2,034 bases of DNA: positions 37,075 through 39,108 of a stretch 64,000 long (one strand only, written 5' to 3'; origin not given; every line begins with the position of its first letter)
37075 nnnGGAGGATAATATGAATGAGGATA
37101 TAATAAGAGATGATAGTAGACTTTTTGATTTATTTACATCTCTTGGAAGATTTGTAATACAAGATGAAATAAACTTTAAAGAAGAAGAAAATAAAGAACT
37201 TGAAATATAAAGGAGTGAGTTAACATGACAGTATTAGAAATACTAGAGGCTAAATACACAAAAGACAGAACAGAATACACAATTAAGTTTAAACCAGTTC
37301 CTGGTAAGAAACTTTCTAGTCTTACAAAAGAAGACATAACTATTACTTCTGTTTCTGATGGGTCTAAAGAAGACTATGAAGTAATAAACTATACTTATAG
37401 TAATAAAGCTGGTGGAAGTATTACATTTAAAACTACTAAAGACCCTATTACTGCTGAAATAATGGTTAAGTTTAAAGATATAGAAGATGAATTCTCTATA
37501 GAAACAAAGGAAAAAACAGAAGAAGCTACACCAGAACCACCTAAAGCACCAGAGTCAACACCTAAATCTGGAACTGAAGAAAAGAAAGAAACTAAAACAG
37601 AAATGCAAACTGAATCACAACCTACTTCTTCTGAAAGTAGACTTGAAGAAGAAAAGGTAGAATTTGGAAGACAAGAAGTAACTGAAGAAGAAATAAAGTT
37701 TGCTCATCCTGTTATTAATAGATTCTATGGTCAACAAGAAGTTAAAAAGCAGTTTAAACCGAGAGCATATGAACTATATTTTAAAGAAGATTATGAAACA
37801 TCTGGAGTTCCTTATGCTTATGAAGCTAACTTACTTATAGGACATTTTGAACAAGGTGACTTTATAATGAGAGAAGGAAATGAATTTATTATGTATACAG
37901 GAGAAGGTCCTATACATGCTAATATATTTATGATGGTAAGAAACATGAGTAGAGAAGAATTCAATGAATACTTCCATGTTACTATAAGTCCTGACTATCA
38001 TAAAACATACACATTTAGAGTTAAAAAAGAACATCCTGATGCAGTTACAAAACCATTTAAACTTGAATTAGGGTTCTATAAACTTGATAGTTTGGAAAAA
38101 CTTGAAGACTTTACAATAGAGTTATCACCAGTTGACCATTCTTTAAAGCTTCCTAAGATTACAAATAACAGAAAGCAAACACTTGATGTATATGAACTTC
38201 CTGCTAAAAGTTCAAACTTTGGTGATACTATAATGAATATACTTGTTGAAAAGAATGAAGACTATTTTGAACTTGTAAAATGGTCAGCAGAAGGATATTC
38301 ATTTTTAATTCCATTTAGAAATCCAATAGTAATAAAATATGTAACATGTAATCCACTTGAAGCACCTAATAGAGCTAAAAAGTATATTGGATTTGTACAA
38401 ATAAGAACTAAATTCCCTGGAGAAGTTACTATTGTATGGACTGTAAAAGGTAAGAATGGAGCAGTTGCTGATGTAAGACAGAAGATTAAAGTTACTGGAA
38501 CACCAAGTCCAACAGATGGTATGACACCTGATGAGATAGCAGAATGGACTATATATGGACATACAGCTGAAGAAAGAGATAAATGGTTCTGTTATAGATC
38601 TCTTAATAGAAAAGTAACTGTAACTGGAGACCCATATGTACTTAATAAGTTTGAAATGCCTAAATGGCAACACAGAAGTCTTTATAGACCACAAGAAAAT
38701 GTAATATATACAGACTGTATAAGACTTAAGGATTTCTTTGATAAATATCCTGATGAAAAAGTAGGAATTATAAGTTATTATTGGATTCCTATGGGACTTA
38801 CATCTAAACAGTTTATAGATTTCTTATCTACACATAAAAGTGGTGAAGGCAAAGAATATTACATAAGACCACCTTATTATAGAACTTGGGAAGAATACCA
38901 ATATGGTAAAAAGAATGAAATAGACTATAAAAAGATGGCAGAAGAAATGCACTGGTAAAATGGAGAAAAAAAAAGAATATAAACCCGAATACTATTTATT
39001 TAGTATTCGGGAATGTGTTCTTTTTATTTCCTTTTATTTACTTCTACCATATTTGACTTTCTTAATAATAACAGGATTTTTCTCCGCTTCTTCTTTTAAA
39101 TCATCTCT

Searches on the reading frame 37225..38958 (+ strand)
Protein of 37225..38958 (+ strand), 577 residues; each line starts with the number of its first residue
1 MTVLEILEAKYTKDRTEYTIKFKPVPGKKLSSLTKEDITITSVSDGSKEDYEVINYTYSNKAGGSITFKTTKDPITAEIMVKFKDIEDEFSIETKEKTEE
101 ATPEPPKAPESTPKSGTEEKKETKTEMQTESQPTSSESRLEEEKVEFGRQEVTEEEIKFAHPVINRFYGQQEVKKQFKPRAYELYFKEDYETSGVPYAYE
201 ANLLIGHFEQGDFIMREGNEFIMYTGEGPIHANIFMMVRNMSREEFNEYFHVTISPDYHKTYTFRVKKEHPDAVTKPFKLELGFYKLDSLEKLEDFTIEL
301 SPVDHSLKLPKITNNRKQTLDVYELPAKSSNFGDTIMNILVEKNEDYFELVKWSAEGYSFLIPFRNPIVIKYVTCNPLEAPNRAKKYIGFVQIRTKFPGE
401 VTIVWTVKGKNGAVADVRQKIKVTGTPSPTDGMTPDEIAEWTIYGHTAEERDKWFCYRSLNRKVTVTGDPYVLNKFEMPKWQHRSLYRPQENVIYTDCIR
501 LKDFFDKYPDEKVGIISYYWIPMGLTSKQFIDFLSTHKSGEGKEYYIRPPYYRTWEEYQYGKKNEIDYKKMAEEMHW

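Call 35: search_protein_families(library=phrogs, proteins=[window:37225-38958:+], max_evalue=0.00001)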
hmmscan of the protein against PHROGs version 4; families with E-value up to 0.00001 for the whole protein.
window:37225-38958:+ (577 aa): 0 families

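Call 49: search_protein_families(library=pfam, proteins=[window:37225-38958:+], max_evalue=0.01)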
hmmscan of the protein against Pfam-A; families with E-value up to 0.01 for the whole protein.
window:37225-38958:+ (577 aa): 0 families

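Call 94: search_solved_structures(query=window:37225-38958:+, max_evalue=1)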
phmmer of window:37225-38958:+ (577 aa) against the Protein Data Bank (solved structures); distinct sequences matched with E-value up to 1: 0.
